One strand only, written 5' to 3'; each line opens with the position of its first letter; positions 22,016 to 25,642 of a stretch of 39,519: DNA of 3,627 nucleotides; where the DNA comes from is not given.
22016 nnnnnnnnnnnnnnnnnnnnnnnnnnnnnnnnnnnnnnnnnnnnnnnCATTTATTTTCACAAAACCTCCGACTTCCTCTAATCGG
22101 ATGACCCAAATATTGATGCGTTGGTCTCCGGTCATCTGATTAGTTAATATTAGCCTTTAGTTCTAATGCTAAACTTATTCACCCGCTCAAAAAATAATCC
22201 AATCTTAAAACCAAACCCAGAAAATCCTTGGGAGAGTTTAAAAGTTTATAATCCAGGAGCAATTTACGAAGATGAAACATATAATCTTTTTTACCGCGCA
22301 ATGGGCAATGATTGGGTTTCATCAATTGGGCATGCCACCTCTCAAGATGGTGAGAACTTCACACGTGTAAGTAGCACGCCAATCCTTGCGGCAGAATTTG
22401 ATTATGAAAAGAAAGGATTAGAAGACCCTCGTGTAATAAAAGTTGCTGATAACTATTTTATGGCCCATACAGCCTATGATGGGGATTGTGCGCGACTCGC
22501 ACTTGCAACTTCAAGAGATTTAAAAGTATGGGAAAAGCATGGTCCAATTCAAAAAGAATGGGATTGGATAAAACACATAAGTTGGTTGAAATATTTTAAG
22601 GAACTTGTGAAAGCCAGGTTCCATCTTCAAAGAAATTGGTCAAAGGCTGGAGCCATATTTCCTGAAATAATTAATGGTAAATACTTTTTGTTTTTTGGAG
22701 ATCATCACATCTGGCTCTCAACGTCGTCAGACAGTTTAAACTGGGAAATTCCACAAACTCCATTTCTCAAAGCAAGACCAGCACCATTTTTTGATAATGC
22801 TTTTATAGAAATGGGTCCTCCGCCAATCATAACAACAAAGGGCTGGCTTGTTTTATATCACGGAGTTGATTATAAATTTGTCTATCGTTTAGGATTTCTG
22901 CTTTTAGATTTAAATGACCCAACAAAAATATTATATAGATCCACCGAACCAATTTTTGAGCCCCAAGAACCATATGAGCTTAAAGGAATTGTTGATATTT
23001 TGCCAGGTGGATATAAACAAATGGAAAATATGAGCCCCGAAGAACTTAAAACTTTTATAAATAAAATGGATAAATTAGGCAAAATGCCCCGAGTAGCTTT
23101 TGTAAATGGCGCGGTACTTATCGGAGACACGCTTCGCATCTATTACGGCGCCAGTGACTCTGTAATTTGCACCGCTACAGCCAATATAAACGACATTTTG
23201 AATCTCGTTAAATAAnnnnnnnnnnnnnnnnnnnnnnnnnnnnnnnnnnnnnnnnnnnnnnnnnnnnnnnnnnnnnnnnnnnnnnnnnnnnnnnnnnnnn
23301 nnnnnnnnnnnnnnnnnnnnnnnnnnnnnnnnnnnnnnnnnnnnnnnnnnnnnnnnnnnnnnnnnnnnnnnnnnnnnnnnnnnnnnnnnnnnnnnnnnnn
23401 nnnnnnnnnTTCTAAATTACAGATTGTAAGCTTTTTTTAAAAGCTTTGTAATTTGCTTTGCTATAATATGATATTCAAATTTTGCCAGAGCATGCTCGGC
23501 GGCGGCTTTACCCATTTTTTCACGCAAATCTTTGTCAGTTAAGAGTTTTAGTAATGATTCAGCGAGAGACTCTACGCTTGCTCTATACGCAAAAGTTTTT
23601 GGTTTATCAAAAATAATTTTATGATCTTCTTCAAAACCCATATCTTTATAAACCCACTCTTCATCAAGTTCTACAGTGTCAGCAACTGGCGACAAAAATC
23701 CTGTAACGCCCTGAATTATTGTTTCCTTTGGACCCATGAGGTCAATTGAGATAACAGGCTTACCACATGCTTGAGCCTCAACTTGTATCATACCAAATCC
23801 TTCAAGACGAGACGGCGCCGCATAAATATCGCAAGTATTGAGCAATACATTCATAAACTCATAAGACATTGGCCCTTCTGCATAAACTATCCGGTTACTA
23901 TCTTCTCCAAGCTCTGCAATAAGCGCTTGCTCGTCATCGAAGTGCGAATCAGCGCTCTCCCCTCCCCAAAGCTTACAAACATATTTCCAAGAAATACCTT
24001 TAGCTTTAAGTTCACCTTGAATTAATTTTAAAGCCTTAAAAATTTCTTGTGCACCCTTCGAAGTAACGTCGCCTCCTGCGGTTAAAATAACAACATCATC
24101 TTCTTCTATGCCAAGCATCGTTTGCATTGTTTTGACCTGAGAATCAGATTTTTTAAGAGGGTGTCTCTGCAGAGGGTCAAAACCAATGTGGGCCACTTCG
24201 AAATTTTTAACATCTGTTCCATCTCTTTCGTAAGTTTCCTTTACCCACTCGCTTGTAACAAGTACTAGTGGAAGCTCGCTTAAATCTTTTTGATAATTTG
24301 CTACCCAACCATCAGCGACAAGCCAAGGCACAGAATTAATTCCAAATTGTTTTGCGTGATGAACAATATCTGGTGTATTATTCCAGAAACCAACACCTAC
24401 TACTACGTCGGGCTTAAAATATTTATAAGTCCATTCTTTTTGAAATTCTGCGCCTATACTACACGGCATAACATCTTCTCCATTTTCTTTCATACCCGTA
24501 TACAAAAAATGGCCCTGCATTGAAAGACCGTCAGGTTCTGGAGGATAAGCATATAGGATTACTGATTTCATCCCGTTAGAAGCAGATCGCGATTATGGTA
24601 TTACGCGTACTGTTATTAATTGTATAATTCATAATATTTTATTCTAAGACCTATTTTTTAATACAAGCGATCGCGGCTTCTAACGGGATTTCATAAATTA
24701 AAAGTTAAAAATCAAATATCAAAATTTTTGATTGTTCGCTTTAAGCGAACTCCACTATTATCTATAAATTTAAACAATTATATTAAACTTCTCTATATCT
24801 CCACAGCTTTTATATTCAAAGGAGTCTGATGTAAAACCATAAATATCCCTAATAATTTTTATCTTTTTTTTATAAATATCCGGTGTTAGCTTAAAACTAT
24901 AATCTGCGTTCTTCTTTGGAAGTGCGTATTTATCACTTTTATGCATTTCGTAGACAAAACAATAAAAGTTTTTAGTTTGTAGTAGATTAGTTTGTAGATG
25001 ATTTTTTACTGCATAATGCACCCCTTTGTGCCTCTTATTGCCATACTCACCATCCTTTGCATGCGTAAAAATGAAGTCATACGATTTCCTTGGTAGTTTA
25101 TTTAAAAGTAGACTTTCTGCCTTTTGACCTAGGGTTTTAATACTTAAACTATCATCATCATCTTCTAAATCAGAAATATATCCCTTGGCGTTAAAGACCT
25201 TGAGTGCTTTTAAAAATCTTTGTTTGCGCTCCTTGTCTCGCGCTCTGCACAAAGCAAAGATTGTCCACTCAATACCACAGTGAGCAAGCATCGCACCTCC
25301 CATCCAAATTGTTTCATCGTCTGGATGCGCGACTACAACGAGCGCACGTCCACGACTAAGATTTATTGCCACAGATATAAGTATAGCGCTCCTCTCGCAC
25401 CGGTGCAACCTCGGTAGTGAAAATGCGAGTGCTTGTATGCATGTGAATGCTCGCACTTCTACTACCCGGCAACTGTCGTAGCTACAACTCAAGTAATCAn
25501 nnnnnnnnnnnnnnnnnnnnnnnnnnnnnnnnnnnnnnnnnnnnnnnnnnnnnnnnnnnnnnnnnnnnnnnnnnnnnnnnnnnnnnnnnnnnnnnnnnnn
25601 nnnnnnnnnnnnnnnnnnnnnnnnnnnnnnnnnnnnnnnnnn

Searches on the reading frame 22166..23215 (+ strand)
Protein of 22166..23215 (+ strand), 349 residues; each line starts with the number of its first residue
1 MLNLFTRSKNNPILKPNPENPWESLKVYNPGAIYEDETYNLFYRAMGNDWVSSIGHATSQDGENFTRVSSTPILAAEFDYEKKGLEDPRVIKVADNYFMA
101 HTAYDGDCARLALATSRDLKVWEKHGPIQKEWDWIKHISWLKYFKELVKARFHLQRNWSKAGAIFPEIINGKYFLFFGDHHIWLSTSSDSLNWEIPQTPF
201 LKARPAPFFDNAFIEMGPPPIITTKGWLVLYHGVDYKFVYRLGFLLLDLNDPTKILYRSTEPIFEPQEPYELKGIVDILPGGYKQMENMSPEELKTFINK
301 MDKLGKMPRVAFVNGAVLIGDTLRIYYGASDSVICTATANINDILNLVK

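Call 12: search_protein_families(library=pfam, proteins=[window:22166-23215:+])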
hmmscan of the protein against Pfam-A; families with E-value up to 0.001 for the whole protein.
window:22166-23215:+ (349 aa): 3 families
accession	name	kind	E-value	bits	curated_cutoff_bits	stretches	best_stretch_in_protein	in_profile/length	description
PF04041.19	Glyco_hydro_130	-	3.2e-56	191.1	26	2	22-276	30-277/320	beta-1,4-mannooligosaccharide phosphorylase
PF00251.26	Glyco_hydro_32N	-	0.00024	21.2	22.1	1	21-130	63-177/307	Glycosyl hydrolases family 32 N-terminal domain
PF04616.20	Glyco_hydro_43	-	0.00064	19.6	32.2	0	86-130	11-54/288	Glycosyl hydrolases family 43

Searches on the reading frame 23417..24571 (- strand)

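Call 12: search_protein_families(library=pfam, proteins=[window:23417-24571:-])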
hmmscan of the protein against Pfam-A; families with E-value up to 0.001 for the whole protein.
window:23417-24571:- (384 aa): 4 families
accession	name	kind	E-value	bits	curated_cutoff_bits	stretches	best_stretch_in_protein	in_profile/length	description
PF00534.26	Glycos_transf_1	-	1.3e-22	80.6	26.4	1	153-298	9-144/172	Glycosyl transferases group 1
PF13692.12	Glyco_trans_1_4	-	6.2e-16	59.4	27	1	161-302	3-132/142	Glycosyl transferases group 1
PF20706.3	GT4-conflict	-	3.6e-06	26.6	26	1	147-280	187-315/385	Family 4 Glycosyltransferase in conflict systems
PF13524.12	Glyco_trans_1_2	-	1.1e-05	25.9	25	1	264-374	68-142/144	Glycosyl transferase-like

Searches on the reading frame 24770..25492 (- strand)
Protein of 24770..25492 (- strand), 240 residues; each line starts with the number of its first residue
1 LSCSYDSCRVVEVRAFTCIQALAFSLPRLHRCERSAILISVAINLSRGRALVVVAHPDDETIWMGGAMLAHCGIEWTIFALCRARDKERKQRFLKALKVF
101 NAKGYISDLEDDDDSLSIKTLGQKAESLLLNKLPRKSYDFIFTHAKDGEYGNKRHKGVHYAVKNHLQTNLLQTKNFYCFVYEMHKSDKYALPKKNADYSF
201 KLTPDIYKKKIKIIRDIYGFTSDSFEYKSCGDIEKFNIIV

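Call 12: search_protein_families(library=pfam, proteins=[window:24770-25492:-])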
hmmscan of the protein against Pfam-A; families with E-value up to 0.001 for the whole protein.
window:24770-25492:- (240 aa): 1 family
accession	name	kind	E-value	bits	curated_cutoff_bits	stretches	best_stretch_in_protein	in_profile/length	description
PF02585.22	PIG-L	-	6.7e-07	30.3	28.2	1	51-164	1-127/129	GlcNAc-PI de-N-acetylase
